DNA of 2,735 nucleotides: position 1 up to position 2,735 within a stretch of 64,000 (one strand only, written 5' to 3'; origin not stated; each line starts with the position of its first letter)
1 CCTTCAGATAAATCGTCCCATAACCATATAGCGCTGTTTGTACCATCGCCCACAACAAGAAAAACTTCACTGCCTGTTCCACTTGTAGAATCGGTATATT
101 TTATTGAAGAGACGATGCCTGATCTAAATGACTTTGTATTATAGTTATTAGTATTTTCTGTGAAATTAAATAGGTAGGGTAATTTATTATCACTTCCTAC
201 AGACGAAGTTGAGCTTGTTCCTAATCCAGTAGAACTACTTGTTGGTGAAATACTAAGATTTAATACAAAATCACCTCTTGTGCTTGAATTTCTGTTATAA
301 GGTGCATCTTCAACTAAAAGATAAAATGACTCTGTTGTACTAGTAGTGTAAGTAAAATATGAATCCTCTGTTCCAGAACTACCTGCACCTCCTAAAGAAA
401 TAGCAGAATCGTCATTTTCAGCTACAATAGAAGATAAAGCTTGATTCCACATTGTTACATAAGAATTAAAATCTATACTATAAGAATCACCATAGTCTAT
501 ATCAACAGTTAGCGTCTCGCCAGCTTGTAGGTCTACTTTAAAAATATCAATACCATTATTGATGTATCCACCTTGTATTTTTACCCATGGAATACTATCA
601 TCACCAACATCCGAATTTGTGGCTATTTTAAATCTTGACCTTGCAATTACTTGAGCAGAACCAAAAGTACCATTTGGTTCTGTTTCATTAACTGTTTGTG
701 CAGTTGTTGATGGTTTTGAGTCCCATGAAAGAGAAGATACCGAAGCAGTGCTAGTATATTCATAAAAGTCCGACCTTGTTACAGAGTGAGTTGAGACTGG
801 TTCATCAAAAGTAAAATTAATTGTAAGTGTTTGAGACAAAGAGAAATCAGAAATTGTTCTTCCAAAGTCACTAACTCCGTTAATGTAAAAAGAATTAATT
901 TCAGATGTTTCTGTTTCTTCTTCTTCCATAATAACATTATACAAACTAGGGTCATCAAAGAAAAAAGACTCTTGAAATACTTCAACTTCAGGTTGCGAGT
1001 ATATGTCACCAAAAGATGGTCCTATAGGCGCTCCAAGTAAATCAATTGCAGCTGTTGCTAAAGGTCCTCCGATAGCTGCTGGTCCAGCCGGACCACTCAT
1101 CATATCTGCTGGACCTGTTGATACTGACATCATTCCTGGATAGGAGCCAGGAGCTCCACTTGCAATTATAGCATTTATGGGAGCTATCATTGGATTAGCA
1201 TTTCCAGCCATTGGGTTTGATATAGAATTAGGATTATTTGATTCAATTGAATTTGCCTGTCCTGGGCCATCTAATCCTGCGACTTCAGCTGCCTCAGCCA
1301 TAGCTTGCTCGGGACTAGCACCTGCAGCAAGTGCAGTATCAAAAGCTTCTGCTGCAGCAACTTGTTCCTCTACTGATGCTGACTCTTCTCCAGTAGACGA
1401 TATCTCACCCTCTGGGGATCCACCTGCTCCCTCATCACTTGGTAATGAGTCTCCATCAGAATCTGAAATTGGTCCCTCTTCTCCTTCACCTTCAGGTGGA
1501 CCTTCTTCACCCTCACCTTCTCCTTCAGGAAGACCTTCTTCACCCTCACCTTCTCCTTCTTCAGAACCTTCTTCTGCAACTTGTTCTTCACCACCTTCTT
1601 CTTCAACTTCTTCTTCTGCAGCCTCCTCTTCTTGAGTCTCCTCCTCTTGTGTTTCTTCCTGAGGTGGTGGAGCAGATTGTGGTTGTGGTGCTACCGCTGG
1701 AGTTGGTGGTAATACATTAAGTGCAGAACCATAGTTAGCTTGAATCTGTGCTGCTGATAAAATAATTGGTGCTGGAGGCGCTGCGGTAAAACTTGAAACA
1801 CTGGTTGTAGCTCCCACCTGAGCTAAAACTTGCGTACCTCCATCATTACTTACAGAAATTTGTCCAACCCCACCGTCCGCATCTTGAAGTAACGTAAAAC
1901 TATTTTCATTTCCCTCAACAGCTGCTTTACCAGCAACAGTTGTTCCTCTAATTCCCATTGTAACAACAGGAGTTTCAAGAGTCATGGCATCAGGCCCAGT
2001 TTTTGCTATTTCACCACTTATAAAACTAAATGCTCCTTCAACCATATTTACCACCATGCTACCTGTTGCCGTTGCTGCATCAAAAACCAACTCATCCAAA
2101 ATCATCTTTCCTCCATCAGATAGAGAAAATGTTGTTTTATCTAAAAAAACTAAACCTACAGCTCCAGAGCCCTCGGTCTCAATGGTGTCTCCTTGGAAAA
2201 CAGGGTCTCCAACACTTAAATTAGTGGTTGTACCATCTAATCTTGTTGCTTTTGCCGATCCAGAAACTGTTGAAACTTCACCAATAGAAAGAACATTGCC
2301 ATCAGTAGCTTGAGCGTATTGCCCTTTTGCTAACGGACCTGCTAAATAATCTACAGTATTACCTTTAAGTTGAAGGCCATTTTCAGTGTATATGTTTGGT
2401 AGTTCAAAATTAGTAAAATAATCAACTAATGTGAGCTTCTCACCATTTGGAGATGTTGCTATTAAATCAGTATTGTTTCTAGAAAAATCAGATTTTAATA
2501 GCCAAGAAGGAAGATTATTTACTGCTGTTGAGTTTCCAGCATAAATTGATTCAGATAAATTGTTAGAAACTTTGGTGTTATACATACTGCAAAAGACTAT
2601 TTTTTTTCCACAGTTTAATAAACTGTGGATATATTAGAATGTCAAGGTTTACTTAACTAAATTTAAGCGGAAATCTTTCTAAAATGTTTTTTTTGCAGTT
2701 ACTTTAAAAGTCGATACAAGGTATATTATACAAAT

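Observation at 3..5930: Tandem pair of modular secreted proteins: FecR-like N-domain fused to a disordered Glu/Pro/Gly spacer and a variable C-terminal module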

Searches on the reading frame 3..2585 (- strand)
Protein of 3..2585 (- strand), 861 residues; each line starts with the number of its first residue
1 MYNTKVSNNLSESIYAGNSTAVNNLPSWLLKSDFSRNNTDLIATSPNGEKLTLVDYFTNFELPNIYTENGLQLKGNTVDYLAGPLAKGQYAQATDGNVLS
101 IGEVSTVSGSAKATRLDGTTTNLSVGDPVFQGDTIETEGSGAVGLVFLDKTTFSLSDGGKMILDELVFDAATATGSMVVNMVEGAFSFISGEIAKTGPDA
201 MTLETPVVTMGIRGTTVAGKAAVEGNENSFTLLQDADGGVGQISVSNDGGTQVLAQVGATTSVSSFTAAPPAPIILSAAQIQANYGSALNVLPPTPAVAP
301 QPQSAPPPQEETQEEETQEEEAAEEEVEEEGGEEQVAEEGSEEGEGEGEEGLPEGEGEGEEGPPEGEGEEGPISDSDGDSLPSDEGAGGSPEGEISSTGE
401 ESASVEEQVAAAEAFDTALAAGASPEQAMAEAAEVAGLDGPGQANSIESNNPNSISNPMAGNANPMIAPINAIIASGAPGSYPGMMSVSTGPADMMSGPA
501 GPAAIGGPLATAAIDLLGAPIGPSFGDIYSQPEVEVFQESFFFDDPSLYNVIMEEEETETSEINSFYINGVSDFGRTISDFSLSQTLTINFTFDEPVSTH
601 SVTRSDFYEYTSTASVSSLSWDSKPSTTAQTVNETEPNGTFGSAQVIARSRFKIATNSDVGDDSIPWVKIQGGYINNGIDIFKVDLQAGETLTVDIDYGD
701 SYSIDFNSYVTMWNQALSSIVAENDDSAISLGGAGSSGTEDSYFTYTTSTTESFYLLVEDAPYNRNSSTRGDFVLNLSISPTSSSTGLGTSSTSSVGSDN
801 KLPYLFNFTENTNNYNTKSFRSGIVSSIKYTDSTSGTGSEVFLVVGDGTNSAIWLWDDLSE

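Call 4: search_protein_families(library=pfam, proteins=[window:3-2585:-], max_evalue=0.1)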
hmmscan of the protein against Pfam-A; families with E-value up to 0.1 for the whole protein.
window:3-2585:- (861 aa): 1 family
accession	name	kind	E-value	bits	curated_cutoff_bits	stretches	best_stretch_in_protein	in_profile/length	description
PF04773.18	FecR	-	0.00031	21.6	24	1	133-220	1-79/97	FecR protein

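Call 8: search_protein_families(library=ncbifam, proteins=[window:3-2585:-], max_evalue=0.1)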
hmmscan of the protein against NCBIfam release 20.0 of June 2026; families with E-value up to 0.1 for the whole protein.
window:3-2585:- (861 aa): 3 families
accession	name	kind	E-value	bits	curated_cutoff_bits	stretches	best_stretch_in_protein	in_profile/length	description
NF033682.1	retention_LapA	subfamily_domain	7.7e-06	26.1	50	1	102-166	4-68/145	retention module-containing protein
NF047849.1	Lsa33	exception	0.00074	18.8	420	1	104-235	32-159/310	surface adhesin Lsa33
NF033165.1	lipo_LipL45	exception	0.0018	17.4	350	1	107-217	45-152/391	lipoprotein LipL45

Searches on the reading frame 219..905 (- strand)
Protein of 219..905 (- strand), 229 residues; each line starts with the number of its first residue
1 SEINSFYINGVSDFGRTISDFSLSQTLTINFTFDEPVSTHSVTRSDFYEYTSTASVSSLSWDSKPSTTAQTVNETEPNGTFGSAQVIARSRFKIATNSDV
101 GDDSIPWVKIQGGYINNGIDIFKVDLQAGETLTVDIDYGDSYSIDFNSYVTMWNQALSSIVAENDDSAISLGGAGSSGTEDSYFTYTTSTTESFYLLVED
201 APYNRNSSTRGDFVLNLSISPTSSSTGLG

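Call 29: search_protein_families(library=pfam, proteins=[window:219-905:-], max_evalue=10)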
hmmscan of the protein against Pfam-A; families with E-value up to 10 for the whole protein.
seq(229 aa): 1 family
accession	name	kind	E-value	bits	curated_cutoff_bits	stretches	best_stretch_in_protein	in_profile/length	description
PF16428.10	DUF5025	-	0.037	14.7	26.8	1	118-209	60-127/158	Domain of unknown function (DUF5025)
